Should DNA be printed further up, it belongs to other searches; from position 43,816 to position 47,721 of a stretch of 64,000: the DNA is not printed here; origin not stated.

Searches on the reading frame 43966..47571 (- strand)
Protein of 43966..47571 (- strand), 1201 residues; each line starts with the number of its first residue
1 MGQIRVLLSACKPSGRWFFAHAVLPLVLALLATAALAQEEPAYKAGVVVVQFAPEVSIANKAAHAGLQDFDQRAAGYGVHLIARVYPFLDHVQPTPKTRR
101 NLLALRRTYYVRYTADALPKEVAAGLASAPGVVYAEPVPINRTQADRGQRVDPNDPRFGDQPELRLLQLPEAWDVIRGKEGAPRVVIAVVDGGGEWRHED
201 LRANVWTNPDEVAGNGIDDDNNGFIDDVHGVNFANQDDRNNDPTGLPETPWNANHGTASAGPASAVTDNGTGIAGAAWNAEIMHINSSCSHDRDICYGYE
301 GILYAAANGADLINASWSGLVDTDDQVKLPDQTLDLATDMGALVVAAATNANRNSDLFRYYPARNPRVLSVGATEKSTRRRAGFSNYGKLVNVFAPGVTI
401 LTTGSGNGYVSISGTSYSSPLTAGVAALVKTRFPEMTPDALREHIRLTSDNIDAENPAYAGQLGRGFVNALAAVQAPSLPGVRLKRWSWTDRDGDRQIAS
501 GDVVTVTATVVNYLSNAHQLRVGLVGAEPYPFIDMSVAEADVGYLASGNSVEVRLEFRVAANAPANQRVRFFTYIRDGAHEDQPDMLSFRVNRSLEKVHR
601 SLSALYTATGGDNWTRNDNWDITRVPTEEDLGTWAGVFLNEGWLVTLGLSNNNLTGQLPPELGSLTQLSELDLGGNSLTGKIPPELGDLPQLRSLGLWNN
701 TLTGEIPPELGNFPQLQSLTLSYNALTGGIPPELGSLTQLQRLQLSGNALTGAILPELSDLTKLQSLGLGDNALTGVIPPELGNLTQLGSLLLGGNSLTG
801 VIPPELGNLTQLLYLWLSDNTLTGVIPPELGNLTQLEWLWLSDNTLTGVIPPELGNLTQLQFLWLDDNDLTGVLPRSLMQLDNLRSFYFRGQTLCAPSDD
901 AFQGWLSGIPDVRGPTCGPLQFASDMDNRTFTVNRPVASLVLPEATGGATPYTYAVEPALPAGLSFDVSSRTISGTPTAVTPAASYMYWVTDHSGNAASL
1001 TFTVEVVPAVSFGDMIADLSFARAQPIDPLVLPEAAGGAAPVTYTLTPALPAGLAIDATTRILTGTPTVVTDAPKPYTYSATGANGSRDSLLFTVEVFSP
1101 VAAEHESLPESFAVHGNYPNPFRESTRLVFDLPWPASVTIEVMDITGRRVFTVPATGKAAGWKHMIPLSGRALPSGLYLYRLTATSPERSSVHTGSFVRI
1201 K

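Call 99: search_protein_families(library=pfam, proteins=[window:43966-47571:-], max_evalue=0.0001)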
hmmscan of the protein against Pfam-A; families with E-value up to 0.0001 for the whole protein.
window:43966-47571:- (1201 aa): 6 families
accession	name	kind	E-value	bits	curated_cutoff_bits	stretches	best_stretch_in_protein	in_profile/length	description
PF00082.27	Peptidase_S8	-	3.5e-39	135.3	21.8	1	185-451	4-275/288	Subtilase family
PF00560.39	LRR_1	-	3.7e-33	106.8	20.6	0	835-857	1-23/23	Leucine Rich Repeat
PF12799.13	LRR_4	-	1.1e-25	89.5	27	4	834-871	1-40/44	Leucine Rich repeats (2 copies)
PF13855.12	LRR_8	-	1.2e-22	79.9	27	2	690-750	1-61/61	Leucine rich repeat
PF05345.18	He_PIG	-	2.7e-22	79.4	24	2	931-1006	13-95/96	Putative Ig domain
PF23598.1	LRR_14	-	4.5e-22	78.7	40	2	755-893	40-178/353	Leucine-rich repeat region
